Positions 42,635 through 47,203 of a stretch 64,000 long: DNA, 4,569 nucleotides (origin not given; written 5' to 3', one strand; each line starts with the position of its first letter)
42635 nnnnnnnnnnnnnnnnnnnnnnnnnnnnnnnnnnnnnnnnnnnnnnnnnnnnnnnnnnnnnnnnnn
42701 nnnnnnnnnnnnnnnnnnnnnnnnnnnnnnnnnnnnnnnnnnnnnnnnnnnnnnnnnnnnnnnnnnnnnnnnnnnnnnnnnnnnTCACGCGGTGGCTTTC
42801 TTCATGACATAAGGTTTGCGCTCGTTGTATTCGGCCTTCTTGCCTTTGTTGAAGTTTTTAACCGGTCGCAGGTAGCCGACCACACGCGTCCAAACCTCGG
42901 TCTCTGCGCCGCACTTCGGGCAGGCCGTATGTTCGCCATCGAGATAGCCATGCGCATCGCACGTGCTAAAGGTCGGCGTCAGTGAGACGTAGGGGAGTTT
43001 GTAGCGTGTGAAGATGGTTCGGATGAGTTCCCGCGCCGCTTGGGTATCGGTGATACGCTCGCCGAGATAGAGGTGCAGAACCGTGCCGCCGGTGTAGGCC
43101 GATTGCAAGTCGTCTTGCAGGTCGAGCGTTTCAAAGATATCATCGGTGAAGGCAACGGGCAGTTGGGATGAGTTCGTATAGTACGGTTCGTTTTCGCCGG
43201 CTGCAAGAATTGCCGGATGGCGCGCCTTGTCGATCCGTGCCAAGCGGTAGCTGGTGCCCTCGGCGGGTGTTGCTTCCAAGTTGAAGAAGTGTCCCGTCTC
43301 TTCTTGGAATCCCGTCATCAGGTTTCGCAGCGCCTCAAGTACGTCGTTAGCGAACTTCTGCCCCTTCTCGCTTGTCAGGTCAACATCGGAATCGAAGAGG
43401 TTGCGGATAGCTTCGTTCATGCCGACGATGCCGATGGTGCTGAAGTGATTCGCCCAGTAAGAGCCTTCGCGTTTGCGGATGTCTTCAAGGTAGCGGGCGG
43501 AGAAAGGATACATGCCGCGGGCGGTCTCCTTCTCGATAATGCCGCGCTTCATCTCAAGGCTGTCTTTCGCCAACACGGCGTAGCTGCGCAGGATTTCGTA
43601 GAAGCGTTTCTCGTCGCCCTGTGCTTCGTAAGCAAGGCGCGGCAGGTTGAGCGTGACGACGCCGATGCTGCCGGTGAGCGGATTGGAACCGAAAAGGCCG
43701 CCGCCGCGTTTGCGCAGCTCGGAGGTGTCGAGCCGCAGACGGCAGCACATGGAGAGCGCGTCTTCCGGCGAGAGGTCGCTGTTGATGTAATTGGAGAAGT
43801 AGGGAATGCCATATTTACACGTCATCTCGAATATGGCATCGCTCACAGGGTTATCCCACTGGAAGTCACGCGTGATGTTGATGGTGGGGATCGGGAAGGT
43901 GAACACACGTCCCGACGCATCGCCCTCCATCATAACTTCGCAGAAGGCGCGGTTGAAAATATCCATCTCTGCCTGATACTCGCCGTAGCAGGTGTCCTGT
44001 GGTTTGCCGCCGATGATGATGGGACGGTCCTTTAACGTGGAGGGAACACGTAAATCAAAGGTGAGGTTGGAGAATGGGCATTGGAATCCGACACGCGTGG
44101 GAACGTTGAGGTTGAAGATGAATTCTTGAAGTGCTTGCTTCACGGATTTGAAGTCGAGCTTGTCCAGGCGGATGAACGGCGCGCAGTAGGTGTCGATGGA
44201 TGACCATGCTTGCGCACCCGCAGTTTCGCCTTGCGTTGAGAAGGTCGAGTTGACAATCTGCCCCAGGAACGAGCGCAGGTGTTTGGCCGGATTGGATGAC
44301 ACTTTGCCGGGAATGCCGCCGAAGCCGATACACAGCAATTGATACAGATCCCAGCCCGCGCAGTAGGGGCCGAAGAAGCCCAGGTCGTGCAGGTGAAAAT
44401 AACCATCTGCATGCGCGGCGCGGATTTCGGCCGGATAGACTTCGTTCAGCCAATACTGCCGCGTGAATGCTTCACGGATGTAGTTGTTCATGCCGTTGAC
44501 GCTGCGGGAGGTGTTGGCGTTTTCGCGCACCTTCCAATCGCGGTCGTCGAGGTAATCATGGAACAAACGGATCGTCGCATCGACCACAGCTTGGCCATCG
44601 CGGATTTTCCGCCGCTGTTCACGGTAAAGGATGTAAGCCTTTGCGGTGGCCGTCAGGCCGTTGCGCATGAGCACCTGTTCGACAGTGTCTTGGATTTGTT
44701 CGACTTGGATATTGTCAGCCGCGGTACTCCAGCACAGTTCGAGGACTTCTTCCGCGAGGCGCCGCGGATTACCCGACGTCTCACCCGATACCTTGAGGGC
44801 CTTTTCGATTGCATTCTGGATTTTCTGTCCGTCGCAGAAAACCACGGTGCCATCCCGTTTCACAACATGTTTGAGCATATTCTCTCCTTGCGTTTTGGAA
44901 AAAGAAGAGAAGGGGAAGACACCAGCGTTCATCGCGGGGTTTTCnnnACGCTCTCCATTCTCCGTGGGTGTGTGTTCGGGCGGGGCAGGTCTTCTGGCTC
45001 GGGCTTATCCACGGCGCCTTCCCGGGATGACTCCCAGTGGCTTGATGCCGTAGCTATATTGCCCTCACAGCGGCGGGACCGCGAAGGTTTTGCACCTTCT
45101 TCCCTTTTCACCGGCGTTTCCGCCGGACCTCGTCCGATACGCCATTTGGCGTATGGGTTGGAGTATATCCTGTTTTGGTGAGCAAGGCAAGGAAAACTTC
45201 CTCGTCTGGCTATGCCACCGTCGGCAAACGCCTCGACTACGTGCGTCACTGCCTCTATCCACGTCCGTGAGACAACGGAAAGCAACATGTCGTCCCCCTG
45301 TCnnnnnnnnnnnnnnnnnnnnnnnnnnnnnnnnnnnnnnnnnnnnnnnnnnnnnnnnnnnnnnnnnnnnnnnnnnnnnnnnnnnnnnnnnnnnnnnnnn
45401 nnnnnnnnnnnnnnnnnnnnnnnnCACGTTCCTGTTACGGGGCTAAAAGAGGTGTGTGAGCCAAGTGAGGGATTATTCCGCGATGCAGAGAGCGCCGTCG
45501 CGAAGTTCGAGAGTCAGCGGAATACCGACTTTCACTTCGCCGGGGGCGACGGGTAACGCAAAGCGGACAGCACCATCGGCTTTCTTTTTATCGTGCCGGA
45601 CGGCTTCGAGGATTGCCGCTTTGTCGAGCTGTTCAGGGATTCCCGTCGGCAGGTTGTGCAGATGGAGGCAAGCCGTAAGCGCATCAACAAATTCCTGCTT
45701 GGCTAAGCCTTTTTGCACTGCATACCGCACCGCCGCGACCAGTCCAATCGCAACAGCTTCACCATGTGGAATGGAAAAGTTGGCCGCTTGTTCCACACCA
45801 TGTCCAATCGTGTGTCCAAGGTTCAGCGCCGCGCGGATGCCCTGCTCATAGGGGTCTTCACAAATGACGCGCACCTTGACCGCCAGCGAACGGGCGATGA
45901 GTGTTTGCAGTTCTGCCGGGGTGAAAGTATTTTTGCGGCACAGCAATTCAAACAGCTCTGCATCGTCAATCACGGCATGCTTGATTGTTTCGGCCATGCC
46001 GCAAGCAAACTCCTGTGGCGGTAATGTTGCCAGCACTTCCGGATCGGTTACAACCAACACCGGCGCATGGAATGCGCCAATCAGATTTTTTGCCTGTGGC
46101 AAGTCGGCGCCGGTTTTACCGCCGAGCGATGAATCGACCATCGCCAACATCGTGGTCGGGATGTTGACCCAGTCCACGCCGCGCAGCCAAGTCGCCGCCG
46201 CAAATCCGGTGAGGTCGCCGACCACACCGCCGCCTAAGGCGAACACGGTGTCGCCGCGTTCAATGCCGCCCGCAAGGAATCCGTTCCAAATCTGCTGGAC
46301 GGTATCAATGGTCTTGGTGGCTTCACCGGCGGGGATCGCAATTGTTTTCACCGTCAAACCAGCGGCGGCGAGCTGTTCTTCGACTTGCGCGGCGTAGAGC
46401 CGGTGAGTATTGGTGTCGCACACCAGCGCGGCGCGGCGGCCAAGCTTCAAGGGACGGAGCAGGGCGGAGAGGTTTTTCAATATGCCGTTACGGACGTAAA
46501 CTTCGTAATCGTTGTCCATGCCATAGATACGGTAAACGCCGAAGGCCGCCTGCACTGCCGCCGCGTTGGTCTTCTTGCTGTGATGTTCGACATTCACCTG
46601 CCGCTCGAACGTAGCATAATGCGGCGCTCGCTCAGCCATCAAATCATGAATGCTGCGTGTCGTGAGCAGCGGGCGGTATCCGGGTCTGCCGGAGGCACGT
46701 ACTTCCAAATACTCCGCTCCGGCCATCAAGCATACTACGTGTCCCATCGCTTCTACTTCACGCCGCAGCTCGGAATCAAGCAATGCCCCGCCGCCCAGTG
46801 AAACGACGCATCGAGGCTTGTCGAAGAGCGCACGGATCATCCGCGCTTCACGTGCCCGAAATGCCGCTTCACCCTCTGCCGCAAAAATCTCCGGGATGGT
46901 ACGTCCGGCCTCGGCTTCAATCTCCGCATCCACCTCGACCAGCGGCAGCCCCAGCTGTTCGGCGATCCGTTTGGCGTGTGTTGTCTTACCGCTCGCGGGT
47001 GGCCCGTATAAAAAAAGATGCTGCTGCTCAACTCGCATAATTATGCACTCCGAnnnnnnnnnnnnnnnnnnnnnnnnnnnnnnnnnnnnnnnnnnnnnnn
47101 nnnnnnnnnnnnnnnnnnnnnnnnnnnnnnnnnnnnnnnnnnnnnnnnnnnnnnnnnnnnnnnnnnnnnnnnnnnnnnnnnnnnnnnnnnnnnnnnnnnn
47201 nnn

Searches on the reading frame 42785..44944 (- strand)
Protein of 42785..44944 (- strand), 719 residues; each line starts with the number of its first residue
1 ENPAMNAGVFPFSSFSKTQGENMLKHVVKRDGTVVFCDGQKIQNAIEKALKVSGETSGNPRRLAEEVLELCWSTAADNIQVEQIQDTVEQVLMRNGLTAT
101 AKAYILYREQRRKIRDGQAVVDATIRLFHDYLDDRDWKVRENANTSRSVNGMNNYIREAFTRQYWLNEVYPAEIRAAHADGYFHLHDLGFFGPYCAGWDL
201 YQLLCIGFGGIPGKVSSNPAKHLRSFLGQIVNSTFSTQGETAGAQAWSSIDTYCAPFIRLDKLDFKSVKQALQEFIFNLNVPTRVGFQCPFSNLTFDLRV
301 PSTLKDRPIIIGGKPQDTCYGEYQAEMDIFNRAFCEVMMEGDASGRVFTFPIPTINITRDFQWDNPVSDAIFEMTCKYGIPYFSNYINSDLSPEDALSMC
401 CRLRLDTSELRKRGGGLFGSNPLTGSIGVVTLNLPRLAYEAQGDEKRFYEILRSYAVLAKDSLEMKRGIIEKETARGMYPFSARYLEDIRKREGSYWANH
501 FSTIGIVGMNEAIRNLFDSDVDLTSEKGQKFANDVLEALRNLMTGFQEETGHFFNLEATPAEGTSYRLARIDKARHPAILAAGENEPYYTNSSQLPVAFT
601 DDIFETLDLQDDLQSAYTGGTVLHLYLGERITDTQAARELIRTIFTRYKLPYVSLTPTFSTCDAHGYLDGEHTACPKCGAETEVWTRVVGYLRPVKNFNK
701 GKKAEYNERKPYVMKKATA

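Call 67: search_protein_families(library=pfam, proteins=[window:42785-44944:-], max_evalue=0.01)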
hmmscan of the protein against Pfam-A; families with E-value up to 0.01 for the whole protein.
window:42785-44944:- (719 aa): 2 families
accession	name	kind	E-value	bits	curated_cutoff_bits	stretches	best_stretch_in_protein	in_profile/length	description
PF13597.11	NRDD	-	2.4e-187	624.4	26.2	1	141-712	1-562/562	Anaerobic ribonucleoside-triphosphate reductase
PF03477.21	ATP-cone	-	4e-21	75.8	25.8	1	25-112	1-87/88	ATP cone domain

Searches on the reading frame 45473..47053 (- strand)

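Call 90: search_protein_families(library=pfam, proteins=[window:45473-47053:-], max_evalue=0.0001)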
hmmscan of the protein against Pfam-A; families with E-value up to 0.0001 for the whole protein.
window:45473-47053:- (526 aa): 7 families
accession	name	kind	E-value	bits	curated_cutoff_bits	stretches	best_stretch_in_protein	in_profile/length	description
PF01761.26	DHQ_synthase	-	8.6e-45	151.5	24.2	1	238-350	2-114/115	3-dehydroquinate synthase N-terminal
PF24621.2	DHQS_C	-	8.1e-39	133.3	27.6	1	352-491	1-144/144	3-dehydroquinate synthase C-terminal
PF01202.28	SKI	-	1.2e-31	110.4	22.1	1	20-163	2-149/159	Shikimate kinase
PF13685.12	Fe-ADH_2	-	1.9e-12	47.9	28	1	187-343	2-147/149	Iron-containing alcohol dehydrogenase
PF00465.25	Fe-ADH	-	2.8e-08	34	31.3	1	185-290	4-104/168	Iron-containing alcohol dehydrogenase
PF00004.35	AAA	-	2.5e-05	25.2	21.2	1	14-47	2-35/131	ATPase family associated with various cellular activities (AAA)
PF13671.12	AAA_33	-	5.3e-05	24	27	0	14-55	3-44/143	AAA domain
